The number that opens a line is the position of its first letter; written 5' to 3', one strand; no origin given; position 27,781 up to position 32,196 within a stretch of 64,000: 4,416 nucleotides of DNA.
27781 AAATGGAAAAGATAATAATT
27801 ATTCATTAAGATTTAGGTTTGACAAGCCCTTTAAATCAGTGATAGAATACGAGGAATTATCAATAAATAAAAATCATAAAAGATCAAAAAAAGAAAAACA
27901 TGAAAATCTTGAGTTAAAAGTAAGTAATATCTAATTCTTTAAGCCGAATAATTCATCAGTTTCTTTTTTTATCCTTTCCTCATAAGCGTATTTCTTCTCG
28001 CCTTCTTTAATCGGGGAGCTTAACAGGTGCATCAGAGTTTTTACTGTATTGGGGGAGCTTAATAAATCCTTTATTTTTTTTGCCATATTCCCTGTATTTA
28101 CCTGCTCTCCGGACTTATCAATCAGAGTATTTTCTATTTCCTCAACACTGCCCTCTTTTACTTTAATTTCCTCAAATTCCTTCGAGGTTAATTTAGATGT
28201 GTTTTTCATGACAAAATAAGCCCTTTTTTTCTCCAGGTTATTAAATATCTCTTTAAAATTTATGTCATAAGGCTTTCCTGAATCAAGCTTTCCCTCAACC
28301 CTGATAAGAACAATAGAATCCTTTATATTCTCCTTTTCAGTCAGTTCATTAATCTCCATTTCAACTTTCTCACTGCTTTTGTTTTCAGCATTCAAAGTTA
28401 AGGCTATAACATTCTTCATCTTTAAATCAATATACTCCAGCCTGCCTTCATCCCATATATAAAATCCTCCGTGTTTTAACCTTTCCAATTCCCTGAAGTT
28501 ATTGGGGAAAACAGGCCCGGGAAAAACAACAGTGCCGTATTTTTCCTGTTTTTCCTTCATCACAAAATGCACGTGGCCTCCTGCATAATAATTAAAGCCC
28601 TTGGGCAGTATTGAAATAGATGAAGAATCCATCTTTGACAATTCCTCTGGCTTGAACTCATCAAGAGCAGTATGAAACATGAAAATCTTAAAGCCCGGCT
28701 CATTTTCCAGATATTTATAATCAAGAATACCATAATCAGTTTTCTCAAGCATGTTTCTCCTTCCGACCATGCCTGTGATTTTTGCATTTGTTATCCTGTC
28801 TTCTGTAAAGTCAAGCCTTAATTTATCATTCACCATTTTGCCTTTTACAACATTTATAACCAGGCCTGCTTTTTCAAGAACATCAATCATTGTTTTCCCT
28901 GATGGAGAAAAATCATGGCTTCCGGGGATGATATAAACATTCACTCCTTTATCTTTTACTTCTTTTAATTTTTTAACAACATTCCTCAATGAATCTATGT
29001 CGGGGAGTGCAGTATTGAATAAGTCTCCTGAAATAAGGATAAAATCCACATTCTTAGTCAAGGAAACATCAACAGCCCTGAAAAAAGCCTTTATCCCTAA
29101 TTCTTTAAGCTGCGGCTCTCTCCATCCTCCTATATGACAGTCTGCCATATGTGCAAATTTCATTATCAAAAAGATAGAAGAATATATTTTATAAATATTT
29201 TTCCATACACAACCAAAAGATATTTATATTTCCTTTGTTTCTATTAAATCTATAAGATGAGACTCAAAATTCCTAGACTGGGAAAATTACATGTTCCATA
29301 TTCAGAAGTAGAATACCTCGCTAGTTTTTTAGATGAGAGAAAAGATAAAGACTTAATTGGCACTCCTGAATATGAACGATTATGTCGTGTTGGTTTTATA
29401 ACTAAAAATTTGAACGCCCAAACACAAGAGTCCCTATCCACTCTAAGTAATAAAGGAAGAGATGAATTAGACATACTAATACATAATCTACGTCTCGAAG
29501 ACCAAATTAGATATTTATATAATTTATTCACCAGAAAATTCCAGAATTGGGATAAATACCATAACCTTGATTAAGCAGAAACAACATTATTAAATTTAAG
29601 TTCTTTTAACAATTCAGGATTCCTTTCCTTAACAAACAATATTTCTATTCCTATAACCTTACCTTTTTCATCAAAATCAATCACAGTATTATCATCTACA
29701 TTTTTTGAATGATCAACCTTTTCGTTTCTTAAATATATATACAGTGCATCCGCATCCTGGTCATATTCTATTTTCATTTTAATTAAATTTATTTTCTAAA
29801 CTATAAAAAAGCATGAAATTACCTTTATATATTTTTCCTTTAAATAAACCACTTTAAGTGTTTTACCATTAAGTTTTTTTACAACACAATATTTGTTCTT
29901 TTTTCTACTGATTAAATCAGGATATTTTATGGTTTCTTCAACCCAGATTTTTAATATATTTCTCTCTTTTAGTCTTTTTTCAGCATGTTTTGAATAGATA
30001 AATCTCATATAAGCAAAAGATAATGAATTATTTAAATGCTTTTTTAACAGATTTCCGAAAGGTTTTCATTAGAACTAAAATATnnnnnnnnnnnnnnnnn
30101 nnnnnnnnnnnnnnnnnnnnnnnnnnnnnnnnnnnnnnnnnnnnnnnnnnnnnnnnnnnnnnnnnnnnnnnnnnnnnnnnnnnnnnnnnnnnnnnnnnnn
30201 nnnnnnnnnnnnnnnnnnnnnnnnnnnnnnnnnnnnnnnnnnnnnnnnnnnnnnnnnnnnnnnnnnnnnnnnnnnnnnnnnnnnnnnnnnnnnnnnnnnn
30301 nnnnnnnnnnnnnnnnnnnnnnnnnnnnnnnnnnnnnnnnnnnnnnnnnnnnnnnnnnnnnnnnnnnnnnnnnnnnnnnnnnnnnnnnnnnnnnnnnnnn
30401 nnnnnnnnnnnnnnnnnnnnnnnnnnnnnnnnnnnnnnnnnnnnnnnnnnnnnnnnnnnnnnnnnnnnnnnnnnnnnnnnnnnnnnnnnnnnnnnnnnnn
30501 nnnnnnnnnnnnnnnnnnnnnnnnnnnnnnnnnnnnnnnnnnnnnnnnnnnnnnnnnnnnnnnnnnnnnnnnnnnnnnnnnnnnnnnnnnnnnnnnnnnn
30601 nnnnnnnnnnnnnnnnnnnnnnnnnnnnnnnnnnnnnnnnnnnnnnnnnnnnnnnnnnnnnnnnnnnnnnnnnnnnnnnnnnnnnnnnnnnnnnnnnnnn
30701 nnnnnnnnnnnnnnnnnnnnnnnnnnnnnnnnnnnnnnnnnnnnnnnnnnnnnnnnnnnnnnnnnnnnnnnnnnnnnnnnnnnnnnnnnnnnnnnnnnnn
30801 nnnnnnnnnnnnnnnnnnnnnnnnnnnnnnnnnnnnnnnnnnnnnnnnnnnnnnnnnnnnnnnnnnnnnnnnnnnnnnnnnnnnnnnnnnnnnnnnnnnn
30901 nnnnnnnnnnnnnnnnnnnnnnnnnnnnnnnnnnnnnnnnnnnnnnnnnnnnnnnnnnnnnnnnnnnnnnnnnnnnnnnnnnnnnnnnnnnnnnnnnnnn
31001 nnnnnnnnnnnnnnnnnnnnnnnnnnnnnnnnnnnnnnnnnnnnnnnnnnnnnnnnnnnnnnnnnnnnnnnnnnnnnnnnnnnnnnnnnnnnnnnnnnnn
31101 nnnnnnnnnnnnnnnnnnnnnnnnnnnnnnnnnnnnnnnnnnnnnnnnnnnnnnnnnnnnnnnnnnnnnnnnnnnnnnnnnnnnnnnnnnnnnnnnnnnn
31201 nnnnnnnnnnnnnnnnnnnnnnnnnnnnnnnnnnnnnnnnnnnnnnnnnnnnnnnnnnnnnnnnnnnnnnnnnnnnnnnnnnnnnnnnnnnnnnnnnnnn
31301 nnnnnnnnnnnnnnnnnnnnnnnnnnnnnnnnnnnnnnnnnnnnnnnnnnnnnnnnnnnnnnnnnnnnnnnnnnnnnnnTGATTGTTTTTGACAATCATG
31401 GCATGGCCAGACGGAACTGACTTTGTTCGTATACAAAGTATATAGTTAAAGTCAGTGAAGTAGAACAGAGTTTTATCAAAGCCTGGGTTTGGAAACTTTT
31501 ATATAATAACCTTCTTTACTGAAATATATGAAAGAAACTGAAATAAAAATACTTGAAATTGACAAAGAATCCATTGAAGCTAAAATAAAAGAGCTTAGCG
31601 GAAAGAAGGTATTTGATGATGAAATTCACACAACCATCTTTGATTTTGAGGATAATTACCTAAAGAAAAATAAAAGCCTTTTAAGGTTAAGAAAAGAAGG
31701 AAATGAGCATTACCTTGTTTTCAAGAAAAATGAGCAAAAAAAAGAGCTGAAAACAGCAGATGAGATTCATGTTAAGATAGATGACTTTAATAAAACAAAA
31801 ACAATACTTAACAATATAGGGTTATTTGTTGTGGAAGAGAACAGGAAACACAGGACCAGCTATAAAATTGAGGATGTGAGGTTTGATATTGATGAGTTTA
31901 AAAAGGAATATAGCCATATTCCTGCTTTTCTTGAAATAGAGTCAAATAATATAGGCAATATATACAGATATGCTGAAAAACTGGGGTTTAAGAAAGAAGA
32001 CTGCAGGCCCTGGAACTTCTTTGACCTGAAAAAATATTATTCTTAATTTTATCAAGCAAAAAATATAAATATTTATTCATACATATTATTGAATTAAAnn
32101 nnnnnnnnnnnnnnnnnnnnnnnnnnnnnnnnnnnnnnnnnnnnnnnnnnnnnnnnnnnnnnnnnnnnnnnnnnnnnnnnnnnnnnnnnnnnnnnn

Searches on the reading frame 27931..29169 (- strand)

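Call 42: search_protein_families(library=pfam, max_evalue=0.01, proteins=[window:27931-29169:-])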
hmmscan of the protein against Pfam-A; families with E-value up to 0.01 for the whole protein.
window:27931-29169:- (412 aa): 2 families
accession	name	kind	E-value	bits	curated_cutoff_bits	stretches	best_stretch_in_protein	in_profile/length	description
PF00149.33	Metallophos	-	8.4e-12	46.4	21.5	1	3-201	1-189/191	Calcineurin-like phosphoesterase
PF12850.12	Metallophos_2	-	9.7e-05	22.9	27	1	3-225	1-140/154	Calcineurin-like phosphoesterase superfamily domain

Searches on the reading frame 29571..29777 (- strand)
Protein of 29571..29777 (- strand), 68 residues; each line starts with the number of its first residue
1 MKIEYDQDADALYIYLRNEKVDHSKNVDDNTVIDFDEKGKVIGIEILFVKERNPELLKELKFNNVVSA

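Call 44: search_protein_families(library=pfam, max_evalue=0.001, proteins=[window:29571-29777:-])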
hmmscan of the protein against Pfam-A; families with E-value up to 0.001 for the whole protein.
window:29571-29777:- (68 aa): 1 family
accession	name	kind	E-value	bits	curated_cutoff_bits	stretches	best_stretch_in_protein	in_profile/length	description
PF10049.14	DUF2283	-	3.4e-20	72.4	23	1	2-49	1-48/49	Protein of unknown function (DUF2283)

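Call 87: search_protein_families(library=ncbifam, max_evalue=0.01, proteins=[window:29571-29777:-])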
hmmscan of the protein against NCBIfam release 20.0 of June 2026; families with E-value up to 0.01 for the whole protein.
window:29571-29777:- (68 aa): 0 families

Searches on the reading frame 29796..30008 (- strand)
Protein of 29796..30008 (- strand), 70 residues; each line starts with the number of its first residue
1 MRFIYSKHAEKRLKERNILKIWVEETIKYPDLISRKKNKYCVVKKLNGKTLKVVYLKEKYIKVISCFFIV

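Call 44: search_protein_families(library=pfam, max_evalue=0.001, proteins=[window:29796-30008:-])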
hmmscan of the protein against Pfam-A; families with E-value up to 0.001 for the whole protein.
window:29796-30008:- (70 aa): 1 family
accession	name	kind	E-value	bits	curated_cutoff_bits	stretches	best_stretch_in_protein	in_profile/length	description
PF14076.12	DUF4258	-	2.6e-10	40.9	25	1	5-57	1-59/71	Domain of unknown function (DUF4258)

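Call 87: search_protein_families(library=ncbifam, max_evalue=0.01, proteins=[window:29796-30008:-])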
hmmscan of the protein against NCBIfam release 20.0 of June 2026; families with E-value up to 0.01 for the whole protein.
window:29796-30008:- (70 aa): 1 family
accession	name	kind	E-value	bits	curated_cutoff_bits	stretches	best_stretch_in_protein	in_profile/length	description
TIGR02530.1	flg_new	equivalog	0.0091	16.7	83.2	1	3-41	15-52/96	TIGR02530 family flagellar biosynthesis protein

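Call 88: find_related_loci(query=window:29796-30008:-, collection=viral_contigs, flank=1500)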
Query window:29796-30008:- (70 aa) in viral_contigs; peptide patterns used: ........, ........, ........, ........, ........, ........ (x = any residue, [..] = any of these).
43 stretches matched a pattern, but none encodes a relative of the query by tblastn (E <= 1e-3).

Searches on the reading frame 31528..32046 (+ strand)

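Call 44: search_protein_families(library=pfam, max_evalue=0.001, proteins=[window:31528-32046:+])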
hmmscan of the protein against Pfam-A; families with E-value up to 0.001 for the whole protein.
window:31528-32046:+ (172 aa): 1 family
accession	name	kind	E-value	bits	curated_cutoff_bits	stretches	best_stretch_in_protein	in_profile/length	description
PF01928.26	CYTH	-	1.1e-14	55.2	23.2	1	1-139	1-145/179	CYTH domain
